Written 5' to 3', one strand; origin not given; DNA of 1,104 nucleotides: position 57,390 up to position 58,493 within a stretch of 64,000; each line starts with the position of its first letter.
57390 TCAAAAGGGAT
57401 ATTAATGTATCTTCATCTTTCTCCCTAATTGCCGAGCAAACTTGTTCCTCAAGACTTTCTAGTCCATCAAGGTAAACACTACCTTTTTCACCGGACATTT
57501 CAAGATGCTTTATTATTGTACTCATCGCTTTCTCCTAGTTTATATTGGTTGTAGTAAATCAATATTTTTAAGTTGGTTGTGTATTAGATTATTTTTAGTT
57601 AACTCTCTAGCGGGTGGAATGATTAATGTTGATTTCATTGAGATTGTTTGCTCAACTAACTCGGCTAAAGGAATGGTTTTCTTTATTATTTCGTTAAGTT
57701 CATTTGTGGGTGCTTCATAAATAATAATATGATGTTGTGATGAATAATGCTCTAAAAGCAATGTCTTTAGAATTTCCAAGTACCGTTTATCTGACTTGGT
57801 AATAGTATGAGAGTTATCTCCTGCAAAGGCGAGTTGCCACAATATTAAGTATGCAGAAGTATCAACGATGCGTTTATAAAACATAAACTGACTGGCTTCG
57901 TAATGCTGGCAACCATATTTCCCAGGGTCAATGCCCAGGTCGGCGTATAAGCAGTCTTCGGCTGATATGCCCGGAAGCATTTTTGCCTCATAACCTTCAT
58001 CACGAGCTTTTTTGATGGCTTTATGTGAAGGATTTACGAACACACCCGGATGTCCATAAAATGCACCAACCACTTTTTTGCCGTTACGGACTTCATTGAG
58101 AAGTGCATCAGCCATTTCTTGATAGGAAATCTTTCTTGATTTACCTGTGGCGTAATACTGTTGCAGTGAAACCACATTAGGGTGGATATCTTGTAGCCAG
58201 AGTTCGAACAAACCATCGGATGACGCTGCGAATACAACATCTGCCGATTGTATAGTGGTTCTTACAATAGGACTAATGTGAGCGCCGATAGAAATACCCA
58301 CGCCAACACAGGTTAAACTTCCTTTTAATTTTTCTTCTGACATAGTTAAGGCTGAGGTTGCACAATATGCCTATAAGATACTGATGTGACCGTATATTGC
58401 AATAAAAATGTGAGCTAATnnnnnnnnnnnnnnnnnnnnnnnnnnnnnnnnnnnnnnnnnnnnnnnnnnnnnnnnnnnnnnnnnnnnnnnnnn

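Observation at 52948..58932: Tight six-gene operon: GNAT, divergent TP-methylase-fold protein, 82-aa acidic EEPQ-repeat protein, two tandem TPR-GGDEF cyclases, RluA-family pseudouridine synthase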

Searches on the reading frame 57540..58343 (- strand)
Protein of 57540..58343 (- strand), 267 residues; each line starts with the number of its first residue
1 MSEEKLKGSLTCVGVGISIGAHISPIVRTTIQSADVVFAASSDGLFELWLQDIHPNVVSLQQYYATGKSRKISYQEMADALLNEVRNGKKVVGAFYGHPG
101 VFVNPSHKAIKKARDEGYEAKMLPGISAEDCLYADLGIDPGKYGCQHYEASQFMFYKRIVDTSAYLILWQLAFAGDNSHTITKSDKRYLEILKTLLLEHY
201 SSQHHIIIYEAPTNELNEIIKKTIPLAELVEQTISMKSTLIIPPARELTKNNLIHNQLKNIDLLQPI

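Call 3: search_protein_families(library=pfam, proteins=[window:57540-58343:-], max_evalue=0.01)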
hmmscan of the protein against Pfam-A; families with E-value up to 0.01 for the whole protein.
window:57540-58343:- (267 aa): 1 family
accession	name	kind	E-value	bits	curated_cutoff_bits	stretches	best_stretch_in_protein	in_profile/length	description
PF00590.25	TP_methylase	-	1.3e-20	74.7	27.8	1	10-223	2-207/212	Tetrapyrrole (Corrin/Porphyrin) Methylases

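Call 4: search_solved_structures(query=window:57540-58343:-, max_evalue=0.01, show_alignments=2)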
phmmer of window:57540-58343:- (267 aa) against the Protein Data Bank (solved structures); distinct sequences matched with E-value up to 0.01: 25.
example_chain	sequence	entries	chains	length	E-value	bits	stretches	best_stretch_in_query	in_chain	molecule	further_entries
7ltc_A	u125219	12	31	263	1.8e-67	230.7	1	8-254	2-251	TP-methylase family protein | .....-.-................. (SonM)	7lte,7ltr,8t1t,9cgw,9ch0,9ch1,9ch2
9ch2_A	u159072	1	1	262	1.8e-67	230.7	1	8-254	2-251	TP-methylase family protein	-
8t1s_A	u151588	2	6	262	2.8e-67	230.1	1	8-254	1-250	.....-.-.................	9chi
7ltf_A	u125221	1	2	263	6.4e-67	228.9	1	8-254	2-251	TP-methylase family protein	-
7lth_A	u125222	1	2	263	6.5e-67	228.9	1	8-254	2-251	TP-methylase family protein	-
7lts_A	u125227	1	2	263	9.3e-67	228.4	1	8-254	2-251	TP-methylase family protein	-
6mjf_A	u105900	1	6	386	3.5e-51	177.4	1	6-246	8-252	dbOphM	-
6mjg_A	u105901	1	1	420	4.3e-51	177.1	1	6-246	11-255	fusion protein of dbOphMA and methylated peptide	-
5n0o_A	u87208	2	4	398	4.4e-50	173.8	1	6-251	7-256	Peptide N-methyltransferase | peptide N-methyltranferase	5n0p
5n4i_A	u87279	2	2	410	4.7e-50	173.7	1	6-251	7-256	Peptide N-methyltransferase | OphA peptide N-methyltransferase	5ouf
5n0q_A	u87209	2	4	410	4.8e-50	173.6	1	6-251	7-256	Peptide N-methyltransferase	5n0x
6r00_A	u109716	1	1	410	4.8e-50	173.6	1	6-251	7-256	Peptide N-methyltransferase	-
6qzz_A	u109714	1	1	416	5e-50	173.6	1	6-251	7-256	Peptide N-methyltransferase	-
6tsc_A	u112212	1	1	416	5e-50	173.6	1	6-251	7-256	Peptide N-methyltransferase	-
6qzz_B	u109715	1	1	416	5e-50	173.6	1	6-251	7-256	Peptide N-methyltransferase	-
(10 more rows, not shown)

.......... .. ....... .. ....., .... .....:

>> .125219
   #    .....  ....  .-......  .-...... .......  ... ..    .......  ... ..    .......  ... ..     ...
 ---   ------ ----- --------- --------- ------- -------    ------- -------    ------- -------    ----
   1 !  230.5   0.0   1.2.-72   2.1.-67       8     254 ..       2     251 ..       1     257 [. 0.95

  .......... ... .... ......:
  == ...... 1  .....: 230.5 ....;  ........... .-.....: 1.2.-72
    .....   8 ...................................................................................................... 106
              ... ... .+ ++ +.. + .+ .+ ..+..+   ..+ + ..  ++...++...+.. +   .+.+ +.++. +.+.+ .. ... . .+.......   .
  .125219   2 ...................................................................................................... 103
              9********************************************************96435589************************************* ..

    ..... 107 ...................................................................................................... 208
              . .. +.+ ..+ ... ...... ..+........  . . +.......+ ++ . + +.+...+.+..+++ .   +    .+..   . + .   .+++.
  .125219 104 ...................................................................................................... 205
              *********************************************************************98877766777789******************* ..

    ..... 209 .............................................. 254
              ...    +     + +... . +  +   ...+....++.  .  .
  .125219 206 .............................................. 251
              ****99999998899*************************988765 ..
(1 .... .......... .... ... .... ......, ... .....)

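Call 7: search_protein_families(library=ncbifam, proteins=[window:57540-58343:-], max_evalue=0.01)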
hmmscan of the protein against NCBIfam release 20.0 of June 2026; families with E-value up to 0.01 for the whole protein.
window:57540-58343:- (267 aa): 5 families
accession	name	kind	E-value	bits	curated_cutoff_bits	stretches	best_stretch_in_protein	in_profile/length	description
NF052436.1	YabN_Meth_PPase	exception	5.6e-13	48.7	525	1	11-261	2-237/486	bifunctional methyltransferase/pyrophosphohydrolase YabN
TIGR01466.1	cobJ_cbiH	equivalog_domain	2.2e-05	24.2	246.35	1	10-246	1-224/239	precorrin-3B C(17)-methyltransferase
TIGR01465.1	cobM_cbiF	equivalog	0.00081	18.8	259.65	1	28-138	19-120/247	precorrin-4 C(11)-methyltransferase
TIGR01467.1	cobI_cbiL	equivalog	0.0027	17.2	163.25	1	68-135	70-136/230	precorrin-2 C(20)-methyltransferase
TIGR01469.1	cobA_cysG_Cterm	equivalog_domain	0.0091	15.8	185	0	28-228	21-215/238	uroporphyrinogen-III C-methyltransferase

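Call 15: find_homologous_proteins(query=window:57540-58343:-, max_evalue=1e-20)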
Query window:57540-58343:- (267 aa): 7141 proteins with E <= 1e-20 among 8000 candidates; the best 120 are listed.
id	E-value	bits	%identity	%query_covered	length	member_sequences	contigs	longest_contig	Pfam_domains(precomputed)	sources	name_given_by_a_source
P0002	2.8e-174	596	100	100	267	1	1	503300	PF00590.26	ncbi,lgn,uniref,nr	ncbi:SAM-dependent methyltransferase [Pleionea mediterranea]|uniref:Tetrapyrrole (Corrin/porphyrin) 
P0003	4.5e-132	457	77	99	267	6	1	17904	PF00590.26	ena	-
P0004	2.9e-128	445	74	99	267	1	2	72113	PF00590.26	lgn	-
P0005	8.3e-109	381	66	97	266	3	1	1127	PF00590.26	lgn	-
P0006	1.6e-104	367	64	97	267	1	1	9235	PF00590.26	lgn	-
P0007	1.1e-102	361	67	91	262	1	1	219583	PF00590.26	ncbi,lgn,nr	ncbi:MAG: hypothetical protein HWE27_05820 [Gammaproteobacteria bacterium]|nr:hypothetical protein [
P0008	1.3e-102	361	63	97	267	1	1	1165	PF00590.26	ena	-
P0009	6.9e-102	358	61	97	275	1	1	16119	PF00590.26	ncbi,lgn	-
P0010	1.3e-96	341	59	97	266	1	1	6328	PF00590.26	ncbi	-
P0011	7.5e-93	329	56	97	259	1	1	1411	PF00590.26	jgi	jgi:precorrin-4 methylase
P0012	1.7e-91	324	56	96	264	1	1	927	PF00590.26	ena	-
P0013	4.8e-91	323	57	96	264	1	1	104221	PF00590.26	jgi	jgi:precorrin-3B methylase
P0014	1.3e-90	321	56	96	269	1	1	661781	PF00590.26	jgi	jgi:uncharacterized protein YabN with tetrapyrrole methylase and pyrophosphatase domain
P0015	6.3e-90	319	55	96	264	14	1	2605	PF00590.26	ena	-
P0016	6.5e-90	319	57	95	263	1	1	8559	PF00590.26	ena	-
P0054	3.3e-87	310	53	96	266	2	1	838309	PF00590.26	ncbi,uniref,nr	ncbi:SAM-dependent methyltransferase [Shewanella electrodiphila]|uniref:SAM-dependent methyltransfer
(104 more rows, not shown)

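Call 17: find_encoding_contigs(protein=P0003, flank=10000, max_places=2)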
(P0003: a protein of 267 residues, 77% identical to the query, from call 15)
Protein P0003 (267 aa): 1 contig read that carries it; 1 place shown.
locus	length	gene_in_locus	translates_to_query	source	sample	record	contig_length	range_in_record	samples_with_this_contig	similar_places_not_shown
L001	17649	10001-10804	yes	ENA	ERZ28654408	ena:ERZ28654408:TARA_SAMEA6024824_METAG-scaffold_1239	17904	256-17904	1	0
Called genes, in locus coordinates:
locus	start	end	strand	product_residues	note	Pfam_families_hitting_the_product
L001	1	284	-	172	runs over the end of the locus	PF00691:OmpA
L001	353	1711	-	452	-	PF04052:TolB_N, PF26549:Tricorn_N (weak), PF26550:Tricorn_2nd, PF07676:PD40, PF26549:Tricorn_N (weak), PF00930:DPPIV_N (weak), PF07676:PD40, PF26549:Tricorn_N, +1 more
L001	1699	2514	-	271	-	PF06519:TolA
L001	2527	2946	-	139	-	PF02472:ExbD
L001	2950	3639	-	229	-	PF01618:MotA_ExbB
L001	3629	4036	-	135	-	PF13279:4HBT_2, PF03061:4HBT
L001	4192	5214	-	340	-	PF06068:TIP49 (faint), PF01078:Mg_chelatase (faint), PF05496:RuvB_N, PF00004:AAA, PF07728:AAA_5 (weak), PF17864:AAA_lid_4, PF05491:WHD_RuvB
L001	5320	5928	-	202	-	PF01330:RuvA_N, PF00633:HHH (faint), PF21176:RecR_HhH (faint), PF14520:HHH_5, PF07499:RuvA_C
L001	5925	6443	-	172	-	PF02075:RuvC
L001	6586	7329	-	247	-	PF20772:TACO1_YebC_N, PF01709:Transcrip_reg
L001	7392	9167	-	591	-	PF01336:tRNA_anti-codon, PF00152:tRNA-synt_2, PF02938:GAD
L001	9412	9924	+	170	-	PF13302:Acetyltransf_3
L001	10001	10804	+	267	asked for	PF00590:TP_methylase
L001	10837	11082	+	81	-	-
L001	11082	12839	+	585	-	PF00990:GGDEF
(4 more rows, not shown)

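Call 18: find_encoding_contigs(protein=P0004, flank=10000, max_places=2)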
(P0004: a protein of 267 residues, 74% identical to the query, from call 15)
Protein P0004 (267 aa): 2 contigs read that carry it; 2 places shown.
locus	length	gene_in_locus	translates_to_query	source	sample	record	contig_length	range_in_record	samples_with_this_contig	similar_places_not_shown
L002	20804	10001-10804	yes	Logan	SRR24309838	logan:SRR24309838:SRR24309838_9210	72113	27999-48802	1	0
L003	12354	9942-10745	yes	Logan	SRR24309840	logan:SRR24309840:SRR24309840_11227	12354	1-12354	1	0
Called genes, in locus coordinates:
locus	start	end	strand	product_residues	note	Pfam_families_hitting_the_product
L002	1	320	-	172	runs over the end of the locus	PF00691:OmpA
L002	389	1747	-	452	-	PF04052:TolB_N, PF26549:Tricorn_N, PF26550:Tricorn_2nd, PF07676:PD40, PF26550:Tricorn_2nd, PF26549:Tricorn_N, PF07676:PD40, PF26549:Tricorn_N, +3 more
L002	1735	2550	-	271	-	PF06519:TolA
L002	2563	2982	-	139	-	PF02472:ExbD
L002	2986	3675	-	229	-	PF01618:MotA_ExbB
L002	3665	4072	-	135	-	PF13279:4HBT_2, PF03061:4HBT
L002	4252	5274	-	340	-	PF06068:TIP49 (faint), PF01078:Mg_chelatase (faint), PF05496:RuvB_N, PF00004:AAA, PF07728:AAA_5 (weak), PF17864:AAA_lid_4, PF05491:WHD_RuvB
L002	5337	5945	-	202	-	PF01330:RuvA_N, PF00633:HHH (faint), PF21176:RecR_HhH (faint), PF14520:HHH_5, PF07499:RuvA_C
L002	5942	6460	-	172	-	PF02075:RuvC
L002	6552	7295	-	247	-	PF20772:TACO1_YebC_N, PF01709:Transcrip_reg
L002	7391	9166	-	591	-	PF01336:tRNA_anti-codon, PF00152:tRNA-synt_2, PF02938:GAD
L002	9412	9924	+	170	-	PF13302:Acetyltransf_3, PF13420:Acetyltransf_4 (weak)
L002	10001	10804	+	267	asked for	PF00590:TP_methylase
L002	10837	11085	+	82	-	-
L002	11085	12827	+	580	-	PF00990:GGDEF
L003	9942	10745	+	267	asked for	PF00590:TP_methylase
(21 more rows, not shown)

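Call 19: find_encoding_contigs(protein=P0007, flank=10000, max_places=2)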
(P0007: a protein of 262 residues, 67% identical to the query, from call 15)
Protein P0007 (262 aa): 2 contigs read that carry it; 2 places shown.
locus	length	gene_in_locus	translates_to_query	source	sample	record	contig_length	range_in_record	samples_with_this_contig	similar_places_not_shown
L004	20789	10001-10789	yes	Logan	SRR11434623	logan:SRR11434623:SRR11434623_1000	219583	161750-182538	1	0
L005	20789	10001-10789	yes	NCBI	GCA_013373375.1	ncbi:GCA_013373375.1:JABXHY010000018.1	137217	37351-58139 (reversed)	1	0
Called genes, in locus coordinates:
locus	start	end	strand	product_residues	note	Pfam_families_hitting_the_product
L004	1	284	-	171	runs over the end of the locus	PF00691:OmpA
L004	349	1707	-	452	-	PF04052:TolB_N, PF26550:Tricorn_2nd, PF26549:Tricorn_N (weak), PF07676:PD40, PF07676:PD40 (weak), PF26549:Tricorn_N, PF07676:PD40, PF26549:Tricorn_N, +3 more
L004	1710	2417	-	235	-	PF06519:TolA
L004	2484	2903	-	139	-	PF02472:ExbD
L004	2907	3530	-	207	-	PF01618:MotA_ExbB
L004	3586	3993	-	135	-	PF13279:4HBT_2, PF03061:4HBT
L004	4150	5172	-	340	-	PF06068:TIP49 (faint), PF01078:Mg_chelatase (faint), PF05496:RuvB_N, PF00004:AAA, PF07728:AAA_5 (faint), PF13173:AAA_14 (weak), PF17864:AAA_lid_4, PF05491:WHD_RuvB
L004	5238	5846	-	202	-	PF01330:RuvA_N, PF00633:HHH (faint), PF21176:RecR_HhH (faint), PF14520:HHH_5, PF07499:RuvA_C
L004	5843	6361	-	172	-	PF02075:RuvC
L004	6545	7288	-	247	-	PF20772:TACO1_YebC_N, PF01709:Transcrip_reg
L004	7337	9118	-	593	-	PF01336:tRNA_anti-codon, PF00152:tRNA-synt_2, PF02938:GAD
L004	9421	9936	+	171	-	PF13302:Acetyltransf_3, PF00583:Acetyltransf_1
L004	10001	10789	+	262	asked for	PF00590:TP_methylase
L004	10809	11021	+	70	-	-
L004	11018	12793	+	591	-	PF00990:GGDEF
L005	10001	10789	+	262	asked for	PF00590:TP_methylase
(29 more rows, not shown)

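Call 21: find_encoding_contigs(protein=P0009, flank=10000, max_places=1)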
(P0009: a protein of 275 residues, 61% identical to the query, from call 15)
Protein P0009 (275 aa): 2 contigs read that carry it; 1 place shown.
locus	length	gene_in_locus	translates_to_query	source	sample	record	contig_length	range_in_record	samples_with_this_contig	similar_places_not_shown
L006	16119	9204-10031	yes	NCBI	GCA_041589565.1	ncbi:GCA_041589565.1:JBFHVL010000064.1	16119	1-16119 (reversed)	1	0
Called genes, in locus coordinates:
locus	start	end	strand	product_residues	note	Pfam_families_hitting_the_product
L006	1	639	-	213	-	?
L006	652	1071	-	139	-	PF02472:ExbD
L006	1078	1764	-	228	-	PF01618:MotA_ExbB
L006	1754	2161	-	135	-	PF13279:4HBT_2, PF03061:4HBT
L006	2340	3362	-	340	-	PF06068:TIP49 (weak), PF01078:Mg_chelatase (faint), PF05496:RuvB_N, PF00004:AAA, PF07728:AAA_5 (weak), PF13173:AAA_14 (weak), PF17864:AAA_lid_4, PF05491:WHD_RuvB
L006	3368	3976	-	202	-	PF01330:RuvA_N, PF00633:HHH (faint), PF21176:RecR_HhH (faint), PF14520:HHH_5, PF07499:RuvA_C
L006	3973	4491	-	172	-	PF02075:RuvC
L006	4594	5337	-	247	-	PF20772:TACO1_YebC_N, PF01709:Transcrip_reg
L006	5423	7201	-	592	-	PF01336:tRNA_anti-codon, PF00152:tRNA-synt_2, PF02938:GAD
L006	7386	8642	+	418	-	PF00026:Asp (faint)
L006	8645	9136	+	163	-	PF13302:Acetyltransf_3, PF13420:Acetyltransf_4 (weak), PF00583:Acetyltransf_1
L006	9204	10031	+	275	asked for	PF00590:TP_methylase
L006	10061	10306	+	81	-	-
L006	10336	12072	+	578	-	PF00990:GGDEF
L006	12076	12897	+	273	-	PF00849:PseudoU_synth_2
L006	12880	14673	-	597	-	PF12146:Hydrolase_4 (weak), PF20434:BD-FAE (weak), PF00326:Peptidase_S9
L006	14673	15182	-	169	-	PF08238:Sel1 (weak)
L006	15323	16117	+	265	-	?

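Call 22: find_encoding_contigs(protein=P0006, flank=10000, max_places=1)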
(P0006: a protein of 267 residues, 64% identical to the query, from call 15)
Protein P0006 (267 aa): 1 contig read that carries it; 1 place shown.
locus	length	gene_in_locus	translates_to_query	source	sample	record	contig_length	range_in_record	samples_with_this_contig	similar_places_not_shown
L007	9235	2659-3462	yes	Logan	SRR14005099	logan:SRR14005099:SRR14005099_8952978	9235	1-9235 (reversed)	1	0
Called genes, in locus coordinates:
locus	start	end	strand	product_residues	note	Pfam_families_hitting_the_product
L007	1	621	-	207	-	?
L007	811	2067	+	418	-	PF00026:Asp (faint)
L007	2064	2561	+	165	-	PF13302:Acetyltransf_3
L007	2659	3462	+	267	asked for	PF00590:TP_methylase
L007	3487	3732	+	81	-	-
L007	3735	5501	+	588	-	PF13181:TPR_8 (faint), PF13424:TPR_12 (faint), PF00990:GGDEF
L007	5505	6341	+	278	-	PF00849:PseudoU_synth_2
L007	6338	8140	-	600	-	PF12146:Hydrolase_4 (faint), PF00326:Peptidase_S9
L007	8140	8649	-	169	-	PF08238:Sel1 (weak)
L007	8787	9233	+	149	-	?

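Call 23: find_encoding_contigs(protein=P0054, flank=8000, max_places=1)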
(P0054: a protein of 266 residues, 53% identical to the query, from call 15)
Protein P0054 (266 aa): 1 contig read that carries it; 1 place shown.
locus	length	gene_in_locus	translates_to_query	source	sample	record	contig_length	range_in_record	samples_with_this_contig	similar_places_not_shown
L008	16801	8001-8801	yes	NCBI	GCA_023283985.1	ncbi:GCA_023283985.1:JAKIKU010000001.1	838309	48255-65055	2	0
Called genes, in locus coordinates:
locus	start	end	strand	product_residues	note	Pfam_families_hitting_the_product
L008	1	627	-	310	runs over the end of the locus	PF01180:DHO_dh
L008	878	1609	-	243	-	PF04402:SIMPL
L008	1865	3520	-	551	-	PF07969:Amidohydro_3, PF01979:Amidohydro_1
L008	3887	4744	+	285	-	PF00990:GGDEF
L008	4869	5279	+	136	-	PF00440:TetR_N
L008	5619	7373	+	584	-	PF00026:Asp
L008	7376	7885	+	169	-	PF13302:Acetyltransf_3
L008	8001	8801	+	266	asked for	PF00590:TP_methylase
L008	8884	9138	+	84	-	-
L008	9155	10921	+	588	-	PF00990:GGDEF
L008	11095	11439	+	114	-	-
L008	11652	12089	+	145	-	PF00583:Acetyltransf_1, PF13673:Acetyltransf_10, PF13508:Acetyltransf_7, PF08445:FR47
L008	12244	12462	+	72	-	PF20110:DUF6500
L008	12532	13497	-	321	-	PF16881:LIAS_N (weak), PF04055:Radical_SAM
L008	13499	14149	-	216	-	PF21948:LplA-B_cat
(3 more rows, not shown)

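Call 24: find_encoding_contigs(protein=P0010, flank=10000, max_places=1)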
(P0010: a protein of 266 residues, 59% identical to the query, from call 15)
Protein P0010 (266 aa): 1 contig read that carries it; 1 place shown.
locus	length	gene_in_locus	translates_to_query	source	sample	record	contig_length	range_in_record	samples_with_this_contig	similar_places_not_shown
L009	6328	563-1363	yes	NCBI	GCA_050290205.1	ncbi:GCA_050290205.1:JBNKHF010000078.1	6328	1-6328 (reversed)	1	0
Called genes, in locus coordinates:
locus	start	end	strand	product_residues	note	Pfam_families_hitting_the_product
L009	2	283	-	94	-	?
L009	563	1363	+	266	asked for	PF00590:TP_methylase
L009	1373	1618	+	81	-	-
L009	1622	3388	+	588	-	PF10602:RPN7 (faint), PF00990:GGDEF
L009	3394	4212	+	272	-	PF00849:PseudoU_synth_2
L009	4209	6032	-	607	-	PF12146:Hydrolase_4 (faint), PF20434:BD-FAE, PF00326:Peptidase_S9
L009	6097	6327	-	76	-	?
